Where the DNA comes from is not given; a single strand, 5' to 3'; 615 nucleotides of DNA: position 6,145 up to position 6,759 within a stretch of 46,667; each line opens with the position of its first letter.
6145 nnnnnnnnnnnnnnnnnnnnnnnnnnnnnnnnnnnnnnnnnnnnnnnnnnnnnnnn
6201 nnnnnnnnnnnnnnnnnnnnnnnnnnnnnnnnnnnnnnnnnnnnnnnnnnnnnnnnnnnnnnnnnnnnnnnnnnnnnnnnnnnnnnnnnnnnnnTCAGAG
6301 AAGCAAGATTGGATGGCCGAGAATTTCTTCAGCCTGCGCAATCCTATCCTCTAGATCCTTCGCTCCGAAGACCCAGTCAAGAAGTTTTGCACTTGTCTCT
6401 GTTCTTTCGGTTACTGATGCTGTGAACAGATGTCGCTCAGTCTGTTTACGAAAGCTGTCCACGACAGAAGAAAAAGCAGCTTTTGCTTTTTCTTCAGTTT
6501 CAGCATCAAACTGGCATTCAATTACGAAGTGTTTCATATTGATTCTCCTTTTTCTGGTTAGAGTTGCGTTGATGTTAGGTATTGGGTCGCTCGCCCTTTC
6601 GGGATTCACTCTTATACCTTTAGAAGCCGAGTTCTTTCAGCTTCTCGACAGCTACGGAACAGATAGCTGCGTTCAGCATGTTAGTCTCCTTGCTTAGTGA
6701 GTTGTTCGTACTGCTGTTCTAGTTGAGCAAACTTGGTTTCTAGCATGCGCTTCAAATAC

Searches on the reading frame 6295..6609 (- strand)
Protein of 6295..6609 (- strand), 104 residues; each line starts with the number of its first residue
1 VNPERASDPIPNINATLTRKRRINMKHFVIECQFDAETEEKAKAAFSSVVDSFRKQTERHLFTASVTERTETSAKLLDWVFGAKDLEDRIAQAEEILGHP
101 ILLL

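Call 9: search_protein_families(library=phrogs, proteins=[window:6295-6609:-], max_evalue=0.01)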
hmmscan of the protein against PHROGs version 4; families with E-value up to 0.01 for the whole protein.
window:6295-6609:- (104 aa): 0 families

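Call 45: search_protein_families(library=pfam, proteins=[window:6295-6609:-], max_evalue=0.05)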
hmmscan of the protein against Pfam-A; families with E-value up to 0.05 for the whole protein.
window:6295-6609:- (104 aa): 1 family
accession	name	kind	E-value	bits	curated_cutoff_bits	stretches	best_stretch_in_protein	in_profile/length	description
PF24618.1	LTN1_E3_ligase_5th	-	0.028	14.5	27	1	21-73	5-59/185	Listerin HEAT repeat region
